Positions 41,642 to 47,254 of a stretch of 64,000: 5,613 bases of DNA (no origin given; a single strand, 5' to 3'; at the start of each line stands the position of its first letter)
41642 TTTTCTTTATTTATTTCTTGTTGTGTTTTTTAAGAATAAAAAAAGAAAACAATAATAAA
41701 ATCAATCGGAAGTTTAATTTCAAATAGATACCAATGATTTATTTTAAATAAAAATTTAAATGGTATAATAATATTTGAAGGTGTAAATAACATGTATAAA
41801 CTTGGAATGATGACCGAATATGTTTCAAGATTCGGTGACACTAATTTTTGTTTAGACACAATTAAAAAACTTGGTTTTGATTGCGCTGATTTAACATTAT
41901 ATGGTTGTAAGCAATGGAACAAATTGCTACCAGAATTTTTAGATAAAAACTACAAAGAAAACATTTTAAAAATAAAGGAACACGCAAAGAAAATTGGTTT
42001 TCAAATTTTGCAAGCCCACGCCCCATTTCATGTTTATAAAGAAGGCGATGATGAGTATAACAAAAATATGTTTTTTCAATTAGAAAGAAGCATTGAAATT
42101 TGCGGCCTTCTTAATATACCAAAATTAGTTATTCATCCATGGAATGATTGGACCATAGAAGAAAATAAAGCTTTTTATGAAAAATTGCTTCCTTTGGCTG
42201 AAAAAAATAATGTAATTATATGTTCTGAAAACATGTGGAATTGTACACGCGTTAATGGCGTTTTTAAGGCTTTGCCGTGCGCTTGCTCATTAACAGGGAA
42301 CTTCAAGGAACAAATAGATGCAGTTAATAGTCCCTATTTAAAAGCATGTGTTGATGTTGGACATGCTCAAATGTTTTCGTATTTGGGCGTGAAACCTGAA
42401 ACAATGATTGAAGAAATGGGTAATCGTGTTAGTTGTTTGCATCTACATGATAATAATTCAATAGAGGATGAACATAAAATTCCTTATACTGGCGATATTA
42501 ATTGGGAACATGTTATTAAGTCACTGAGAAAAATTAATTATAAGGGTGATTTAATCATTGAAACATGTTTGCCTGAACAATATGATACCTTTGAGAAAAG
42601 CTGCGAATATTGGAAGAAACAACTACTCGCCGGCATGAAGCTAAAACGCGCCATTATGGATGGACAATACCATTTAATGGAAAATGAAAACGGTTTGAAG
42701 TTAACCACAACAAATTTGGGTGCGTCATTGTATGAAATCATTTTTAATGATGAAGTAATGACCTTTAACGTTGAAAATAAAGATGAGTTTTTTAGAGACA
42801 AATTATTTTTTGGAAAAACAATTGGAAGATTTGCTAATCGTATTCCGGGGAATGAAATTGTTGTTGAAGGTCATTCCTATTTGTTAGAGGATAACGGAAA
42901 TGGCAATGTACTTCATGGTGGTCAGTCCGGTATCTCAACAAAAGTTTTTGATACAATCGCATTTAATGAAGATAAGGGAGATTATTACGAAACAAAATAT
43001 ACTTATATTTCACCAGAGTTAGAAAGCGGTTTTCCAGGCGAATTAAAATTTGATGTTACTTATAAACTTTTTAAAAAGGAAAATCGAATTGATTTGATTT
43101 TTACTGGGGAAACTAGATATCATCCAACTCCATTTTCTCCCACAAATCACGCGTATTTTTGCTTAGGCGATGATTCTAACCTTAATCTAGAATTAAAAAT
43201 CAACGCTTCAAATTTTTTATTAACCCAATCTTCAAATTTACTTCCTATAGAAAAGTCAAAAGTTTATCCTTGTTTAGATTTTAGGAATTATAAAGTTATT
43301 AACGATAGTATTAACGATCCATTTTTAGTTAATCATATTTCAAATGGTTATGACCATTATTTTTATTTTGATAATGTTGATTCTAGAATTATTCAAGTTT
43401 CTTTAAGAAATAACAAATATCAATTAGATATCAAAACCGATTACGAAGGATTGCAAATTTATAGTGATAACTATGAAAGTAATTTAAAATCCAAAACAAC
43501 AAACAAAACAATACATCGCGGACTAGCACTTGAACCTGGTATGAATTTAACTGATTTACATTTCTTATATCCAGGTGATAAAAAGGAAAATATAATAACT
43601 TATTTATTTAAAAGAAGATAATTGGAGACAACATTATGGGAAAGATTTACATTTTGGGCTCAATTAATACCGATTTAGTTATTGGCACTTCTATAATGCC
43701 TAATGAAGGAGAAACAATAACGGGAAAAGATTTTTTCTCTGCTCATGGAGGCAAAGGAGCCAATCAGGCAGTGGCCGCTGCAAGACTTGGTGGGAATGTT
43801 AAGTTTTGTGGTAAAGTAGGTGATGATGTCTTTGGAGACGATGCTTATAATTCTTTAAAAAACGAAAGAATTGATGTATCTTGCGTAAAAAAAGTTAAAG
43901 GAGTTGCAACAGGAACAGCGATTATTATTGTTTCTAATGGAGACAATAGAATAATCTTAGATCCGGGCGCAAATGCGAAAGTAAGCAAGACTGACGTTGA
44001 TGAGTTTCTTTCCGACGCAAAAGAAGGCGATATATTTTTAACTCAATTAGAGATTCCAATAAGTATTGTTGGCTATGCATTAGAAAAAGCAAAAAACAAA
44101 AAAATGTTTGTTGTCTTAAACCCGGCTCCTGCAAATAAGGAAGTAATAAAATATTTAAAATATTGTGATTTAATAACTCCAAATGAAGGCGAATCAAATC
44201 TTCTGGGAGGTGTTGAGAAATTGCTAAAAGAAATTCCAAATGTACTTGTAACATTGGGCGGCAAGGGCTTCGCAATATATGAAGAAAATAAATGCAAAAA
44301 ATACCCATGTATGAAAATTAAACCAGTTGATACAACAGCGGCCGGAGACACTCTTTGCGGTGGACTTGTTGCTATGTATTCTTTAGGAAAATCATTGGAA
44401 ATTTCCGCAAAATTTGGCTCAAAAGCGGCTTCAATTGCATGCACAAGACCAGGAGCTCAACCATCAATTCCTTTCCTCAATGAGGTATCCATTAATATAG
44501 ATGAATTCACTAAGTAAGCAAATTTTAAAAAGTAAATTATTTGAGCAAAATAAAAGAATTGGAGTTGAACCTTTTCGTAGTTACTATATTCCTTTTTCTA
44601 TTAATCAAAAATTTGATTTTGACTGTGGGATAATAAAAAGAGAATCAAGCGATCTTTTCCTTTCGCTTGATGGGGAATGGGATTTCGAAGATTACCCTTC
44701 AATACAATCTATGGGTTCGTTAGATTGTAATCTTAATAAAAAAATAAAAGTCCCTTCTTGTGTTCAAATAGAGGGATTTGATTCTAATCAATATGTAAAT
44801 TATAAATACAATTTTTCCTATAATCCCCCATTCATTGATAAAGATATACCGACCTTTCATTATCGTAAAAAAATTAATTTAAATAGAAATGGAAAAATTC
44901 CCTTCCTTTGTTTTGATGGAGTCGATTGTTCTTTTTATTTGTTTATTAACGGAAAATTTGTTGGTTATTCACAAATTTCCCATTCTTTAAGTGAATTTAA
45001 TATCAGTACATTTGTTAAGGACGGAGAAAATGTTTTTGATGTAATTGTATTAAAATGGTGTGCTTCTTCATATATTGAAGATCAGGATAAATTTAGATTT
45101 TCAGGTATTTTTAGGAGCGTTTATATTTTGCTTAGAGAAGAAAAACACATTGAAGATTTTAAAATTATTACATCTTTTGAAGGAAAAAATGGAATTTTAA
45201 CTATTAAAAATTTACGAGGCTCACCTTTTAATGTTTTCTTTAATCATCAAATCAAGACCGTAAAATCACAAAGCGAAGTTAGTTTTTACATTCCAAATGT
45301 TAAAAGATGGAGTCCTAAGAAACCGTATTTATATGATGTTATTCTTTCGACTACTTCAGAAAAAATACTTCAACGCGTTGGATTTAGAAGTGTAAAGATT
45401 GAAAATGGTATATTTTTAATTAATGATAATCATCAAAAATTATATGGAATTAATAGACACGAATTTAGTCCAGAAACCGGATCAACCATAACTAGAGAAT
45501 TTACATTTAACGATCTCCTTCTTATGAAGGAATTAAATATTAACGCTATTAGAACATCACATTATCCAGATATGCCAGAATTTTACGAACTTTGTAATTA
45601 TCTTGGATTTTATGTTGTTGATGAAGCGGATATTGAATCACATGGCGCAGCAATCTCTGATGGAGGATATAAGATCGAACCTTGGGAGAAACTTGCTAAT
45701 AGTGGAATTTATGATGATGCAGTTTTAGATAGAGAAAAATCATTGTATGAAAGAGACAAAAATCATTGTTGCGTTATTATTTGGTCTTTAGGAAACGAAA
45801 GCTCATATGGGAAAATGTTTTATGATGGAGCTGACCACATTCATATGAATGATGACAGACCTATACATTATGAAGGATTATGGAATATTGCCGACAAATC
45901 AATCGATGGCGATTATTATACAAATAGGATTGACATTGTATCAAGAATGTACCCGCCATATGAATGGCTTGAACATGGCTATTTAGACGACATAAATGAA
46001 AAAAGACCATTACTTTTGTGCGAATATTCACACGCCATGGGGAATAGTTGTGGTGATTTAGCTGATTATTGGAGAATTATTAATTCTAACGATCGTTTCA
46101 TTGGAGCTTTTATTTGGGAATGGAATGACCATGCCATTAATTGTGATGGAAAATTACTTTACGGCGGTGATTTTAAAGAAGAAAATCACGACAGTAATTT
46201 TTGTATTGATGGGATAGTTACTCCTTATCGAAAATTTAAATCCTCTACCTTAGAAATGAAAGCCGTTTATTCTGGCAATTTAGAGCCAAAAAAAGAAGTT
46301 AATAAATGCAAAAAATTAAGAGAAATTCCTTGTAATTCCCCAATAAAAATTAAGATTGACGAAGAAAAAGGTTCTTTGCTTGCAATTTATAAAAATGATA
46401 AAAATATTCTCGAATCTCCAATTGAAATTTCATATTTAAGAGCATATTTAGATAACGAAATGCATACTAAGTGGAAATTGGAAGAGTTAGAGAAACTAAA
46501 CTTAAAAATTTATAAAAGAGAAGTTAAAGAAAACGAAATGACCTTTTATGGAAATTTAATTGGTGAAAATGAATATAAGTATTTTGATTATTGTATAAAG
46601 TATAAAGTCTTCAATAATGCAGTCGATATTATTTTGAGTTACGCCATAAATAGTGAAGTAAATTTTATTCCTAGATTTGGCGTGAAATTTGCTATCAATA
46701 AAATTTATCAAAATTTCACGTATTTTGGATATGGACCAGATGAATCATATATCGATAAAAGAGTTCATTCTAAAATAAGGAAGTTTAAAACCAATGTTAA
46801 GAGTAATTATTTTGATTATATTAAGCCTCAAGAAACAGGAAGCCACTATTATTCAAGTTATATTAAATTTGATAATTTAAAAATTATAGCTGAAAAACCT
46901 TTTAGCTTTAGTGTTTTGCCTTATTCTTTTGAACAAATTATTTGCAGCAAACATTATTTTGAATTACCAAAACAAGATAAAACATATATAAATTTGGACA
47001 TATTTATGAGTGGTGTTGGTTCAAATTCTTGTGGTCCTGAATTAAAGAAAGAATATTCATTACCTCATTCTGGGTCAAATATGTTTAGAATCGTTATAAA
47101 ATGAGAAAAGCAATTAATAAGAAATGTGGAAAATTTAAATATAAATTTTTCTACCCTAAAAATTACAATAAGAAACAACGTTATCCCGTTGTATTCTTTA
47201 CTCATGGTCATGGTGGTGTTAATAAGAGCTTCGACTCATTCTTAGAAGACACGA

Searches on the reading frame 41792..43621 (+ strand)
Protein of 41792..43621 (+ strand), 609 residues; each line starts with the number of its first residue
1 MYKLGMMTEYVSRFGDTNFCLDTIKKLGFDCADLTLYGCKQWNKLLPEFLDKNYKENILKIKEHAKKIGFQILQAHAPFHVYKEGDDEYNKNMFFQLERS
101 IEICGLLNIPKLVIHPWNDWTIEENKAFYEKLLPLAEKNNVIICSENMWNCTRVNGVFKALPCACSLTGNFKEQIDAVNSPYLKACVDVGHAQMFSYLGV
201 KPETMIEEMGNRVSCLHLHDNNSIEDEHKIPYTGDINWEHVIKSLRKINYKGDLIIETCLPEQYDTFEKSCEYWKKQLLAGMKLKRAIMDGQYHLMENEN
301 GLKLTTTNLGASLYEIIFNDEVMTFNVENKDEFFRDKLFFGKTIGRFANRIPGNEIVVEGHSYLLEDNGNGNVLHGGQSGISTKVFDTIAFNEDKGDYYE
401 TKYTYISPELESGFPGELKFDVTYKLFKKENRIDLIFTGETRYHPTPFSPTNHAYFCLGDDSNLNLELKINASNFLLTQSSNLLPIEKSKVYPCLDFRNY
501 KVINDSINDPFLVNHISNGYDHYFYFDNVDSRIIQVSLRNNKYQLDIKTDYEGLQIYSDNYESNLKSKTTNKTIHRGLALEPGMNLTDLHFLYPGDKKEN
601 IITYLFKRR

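Call 82: search_protein_families(library=pfam, proteins=[window:41792-43621:+], max_evalue=0.00001)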
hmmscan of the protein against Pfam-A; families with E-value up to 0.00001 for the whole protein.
window:41792-43621:+ (609 aa): 2 families
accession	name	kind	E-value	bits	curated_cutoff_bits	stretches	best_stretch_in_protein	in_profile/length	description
PF01263.26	Aldose_epim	-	1.5e-39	136.6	27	1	295-585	4-272/299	Aldose 1-epimerase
PF01261.30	AP_endonuc_2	-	4.3e-26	92.5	31.1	1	22-275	2-247/249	Xylose isomerase-like TIM barrel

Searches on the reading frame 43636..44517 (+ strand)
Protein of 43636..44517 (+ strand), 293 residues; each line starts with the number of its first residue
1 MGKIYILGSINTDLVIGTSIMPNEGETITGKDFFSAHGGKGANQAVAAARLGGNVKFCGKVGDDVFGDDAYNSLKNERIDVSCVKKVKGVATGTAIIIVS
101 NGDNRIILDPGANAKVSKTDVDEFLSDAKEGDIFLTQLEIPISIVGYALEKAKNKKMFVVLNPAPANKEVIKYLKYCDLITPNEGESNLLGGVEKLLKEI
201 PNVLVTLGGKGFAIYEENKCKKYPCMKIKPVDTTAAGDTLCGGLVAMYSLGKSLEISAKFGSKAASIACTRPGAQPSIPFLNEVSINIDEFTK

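Call 82: search_protein_families(library=pfam, proteins=[window:43636-44517:+], max_evalue=0.00001)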
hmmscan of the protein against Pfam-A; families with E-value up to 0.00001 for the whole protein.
window:43636-44517:+ (293 aa): 1 family
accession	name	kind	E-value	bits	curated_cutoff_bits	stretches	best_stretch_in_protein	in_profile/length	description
PF00294.29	PfkB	-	7.1e-58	196.8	25.8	1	2-279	2-300/302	pfkB family carbohydrate kinase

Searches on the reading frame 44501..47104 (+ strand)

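Call 82: search_protein_families(library=pfam, proteins=[window:44501-47104:+], max_evalue=0.00001)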
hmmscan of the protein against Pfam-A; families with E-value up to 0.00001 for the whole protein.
window:44501-47104:+ (867 aa): 4 families
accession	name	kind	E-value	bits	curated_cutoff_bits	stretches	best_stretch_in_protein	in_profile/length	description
PF02836.23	Glyco_hydro_2_C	-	3e-77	260.2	21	1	298-591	1-298/302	Glycosyl hydrolases family 2, TIM barrel domain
PF02929.23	Bgal_small_N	-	2e-49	169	25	1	615-861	5-243/248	Beta galactosidase small chain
PF02837.24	Glyco_hydro_2_N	-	2.3e-27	96.4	28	1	55-210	3-166/169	Glycosyl hydrolases family 2, sugar binding domain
PF00703.27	Glyco_hydro_2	-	5.4e-08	34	23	1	253-296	59-109/109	Glycosyl hydrolases family 2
